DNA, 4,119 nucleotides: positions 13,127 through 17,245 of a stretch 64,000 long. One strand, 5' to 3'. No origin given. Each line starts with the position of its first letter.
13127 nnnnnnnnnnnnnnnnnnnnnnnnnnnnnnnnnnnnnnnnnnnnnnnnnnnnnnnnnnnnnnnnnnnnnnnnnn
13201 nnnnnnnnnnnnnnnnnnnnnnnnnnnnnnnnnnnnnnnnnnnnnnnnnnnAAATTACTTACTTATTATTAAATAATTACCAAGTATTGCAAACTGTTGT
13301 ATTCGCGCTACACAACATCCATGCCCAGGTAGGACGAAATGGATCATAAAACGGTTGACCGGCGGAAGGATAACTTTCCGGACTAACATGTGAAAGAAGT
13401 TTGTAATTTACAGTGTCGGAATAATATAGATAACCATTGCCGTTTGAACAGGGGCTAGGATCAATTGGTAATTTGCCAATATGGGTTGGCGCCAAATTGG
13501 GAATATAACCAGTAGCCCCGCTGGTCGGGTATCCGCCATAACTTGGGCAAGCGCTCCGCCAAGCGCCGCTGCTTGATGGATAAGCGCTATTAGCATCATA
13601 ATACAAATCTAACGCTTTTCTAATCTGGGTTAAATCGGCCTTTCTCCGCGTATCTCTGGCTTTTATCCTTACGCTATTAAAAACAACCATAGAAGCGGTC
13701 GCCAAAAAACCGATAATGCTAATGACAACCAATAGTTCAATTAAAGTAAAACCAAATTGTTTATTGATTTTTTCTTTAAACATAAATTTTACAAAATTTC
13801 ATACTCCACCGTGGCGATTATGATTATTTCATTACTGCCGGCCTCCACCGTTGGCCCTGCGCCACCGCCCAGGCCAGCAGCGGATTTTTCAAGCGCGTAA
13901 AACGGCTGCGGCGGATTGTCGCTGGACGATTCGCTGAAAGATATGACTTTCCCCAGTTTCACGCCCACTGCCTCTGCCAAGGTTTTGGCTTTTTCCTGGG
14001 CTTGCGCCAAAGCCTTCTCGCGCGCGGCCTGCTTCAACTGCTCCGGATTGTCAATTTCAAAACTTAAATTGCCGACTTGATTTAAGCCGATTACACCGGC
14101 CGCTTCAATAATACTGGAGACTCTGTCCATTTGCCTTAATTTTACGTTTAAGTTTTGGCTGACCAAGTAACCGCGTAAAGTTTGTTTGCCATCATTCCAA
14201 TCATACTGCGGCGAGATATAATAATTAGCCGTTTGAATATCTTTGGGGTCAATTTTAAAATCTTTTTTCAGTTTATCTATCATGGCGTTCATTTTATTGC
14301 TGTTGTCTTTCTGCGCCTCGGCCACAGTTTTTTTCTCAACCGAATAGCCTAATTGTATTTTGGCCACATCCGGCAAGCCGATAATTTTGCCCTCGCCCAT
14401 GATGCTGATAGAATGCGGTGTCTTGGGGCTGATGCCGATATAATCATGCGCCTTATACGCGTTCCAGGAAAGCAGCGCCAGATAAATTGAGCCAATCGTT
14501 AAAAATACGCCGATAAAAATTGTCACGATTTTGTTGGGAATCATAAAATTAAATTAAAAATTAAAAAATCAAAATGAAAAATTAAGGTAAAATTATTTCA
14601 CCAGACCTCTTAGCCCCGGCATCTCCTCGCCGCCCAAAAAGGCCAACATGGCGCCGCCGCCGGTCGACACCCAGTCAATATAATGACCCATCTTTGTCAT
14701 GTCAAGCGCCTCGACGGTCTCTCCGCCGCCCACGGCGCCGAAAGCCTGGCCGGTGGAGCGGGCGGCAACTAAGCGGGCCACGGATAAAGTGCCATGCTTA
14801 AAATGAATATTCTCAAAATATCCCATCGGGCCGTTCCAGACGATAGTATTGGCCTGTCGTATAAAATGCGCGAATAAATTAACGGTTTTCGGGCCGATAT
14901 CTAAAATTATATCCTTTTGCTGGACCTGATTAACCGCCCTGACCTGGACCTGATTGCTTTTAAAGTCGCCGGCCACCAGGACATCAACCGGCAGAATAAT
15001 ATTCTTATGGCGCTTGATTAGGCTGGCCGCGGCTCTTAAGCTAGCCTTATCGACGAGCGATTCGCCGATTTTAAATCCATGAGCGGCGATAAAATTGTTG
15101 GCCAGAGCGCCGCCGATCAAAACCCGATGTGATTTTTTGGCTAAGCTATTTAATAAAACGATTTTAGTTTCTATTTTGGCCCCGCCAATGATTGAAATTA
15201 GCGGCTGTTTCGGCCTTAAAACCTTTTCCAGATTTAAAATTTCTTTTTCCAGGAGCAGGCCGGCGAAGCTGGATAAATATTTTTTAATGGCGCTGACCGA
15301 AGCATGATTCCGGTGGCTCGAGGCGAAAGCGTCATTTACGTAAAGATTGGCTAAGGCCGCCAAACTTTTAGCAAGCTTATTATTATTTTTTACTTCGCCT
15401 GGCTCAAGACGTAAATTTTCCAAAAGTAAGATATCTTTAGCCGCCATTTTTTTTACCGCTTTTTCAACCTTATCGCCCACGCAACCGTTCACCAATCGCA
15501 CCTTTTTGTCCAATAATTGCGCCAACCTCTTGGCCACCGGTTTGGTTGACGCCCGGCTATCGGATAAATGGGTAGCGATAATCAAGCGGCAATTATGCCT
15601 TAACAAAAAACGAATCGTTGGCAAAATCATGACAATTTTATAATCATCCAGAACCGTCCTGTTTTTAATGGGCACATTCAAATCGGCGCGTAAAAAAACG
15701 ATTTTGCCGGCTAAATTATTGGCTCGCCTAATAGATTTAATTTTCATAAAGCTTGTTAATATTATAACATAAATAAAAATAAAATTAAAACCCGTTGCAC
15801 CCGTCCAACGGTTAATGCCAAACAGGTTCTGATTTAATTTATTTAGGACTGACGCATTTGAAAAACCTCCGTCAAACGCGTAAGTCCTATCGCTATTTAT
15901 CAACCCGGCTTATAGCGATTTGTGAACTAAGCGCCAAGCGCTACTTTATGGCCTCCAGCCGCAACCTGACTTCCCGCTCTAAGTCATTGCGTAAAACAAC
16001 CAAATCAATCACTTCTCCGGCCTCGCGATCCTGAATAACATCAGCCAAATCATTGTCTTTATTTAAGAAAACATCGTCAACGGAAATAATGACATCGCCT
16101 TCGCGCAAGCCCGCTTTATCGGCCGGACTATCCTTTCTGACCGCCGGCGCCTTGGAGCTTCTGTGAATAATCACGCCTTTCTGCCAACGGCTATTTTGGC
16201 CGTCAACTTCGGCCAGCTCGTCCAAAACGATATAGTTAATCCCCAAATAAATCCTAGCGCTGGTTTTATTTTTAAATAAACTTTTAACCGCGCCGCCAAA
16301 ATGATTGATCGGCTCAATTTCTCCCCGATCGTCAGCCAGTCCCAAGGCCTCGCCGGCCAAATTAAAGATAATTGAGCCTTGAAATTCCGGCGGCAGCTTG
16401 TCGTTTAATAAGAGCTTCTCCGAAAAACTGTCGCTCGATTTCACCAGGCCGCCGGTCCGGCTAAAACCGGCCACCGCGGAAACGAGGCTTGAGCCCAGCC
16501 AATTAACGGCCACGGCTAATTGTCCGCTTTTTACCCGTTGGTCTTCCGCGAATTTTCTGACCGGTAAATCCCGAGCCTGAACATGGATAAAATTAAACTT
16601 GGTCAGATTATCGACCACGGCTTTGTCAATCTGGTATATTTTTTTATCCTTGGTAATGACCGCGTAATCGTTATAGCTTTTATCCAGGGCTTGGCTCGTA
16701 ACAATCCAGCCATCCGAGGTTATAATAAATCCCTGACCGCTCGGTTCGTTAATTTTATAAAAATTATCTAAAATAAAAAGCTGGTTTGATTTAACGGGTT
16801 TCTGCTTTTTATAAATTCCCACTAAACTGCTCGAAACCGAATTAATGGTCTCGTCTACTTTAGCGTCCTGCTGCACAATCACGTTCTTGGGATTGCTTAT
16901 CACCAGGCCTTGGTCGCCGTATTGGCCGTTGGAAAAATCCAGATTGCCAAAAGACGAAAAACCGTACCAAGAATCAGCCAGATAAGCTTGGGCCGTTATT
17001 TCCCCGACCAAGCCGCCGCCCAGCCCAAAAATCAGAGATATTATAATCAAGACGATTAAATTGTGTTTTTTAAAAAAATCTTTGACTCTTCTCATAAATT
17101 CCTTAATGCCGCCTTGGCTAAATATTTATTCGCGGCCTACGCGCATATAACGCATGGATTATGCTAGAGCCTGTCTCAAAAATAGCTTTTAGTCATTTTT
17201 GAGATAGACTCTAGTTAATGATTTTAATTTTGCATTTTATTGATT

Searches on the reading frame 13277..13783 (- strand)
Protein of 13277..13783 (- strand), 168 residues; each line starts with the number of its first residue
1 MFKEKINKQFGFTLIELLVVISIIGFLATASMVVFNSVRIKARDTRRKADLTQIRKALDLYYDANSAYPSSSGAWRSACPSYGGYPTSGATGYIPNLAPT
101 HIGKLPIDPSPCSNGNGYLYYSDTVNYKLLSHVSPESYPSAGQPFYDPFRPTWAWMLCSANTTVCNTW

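Call 62: search_protein_families(library=pfam, max_evalue=0.00001, proteins=[window:13277-13783:-])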
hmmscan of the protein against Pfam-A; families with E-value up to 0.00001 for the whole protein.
window:13277-13783:- (168 aa): 1 family
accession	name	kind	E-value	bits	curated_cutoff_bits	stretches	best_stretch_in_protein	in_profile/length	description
PF07963.17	N_methyl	-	2.9e-08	33.4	21.2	1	7-31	2-26/27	Prokaryotic N-terminal methylation motif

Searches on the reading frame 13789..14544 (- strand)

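Call 63: search_protein_families(library=pfam, max_evalue=0.00001, proteins=[window:13789-14544:-])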
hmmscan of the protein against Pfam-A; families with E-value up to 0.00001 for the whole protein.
window:13789-14544:- (251 aa): 1 family
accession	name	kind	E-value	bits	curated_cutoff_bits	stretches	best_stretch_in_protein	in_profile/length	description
PF04402.19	SIMPL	-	3.4e-49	168.3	25.2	1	46-247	1-202/205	Protein of unknown function (DUF541)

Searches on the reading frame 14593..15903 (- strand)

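Call 63: search_protein_families(library=pfam, max_evalue=0.00001, proteins=[window:14593-15903:-])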
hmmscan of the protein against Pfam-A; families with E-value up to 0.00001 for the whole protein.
window:14593-15903:- (436 aa): 1 family
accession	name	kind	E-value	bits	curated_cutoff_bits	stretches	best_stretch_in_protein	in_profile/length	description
PF00162.24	PGK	-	2e-120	402.7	27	1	63-426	5-379/379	Phosphoglycerate kinase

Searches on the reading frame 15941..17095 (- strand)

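Call 63: search_protein_families(library=pfam, max_evalue=0.00001, proteins=[window:15941-17095:-])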
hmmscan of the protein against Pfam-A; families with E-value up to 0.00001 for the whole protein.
window:15941-17095:- (384 aa): 3 families
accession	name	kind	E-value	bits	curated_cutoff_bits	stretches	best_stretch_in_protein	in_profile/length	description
PF13180.12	PDZ_2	-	1.2e-10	41.9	27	1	293-379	12-79/80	PDZ domain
PF17820.7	PDZ_6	-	1.5e-10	41.1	27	1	318-369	4-54/54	PDZ domain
PF00595.29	PDZ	-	4.5e-06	27.4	23.2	0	319-367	32-80/81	PDZ domain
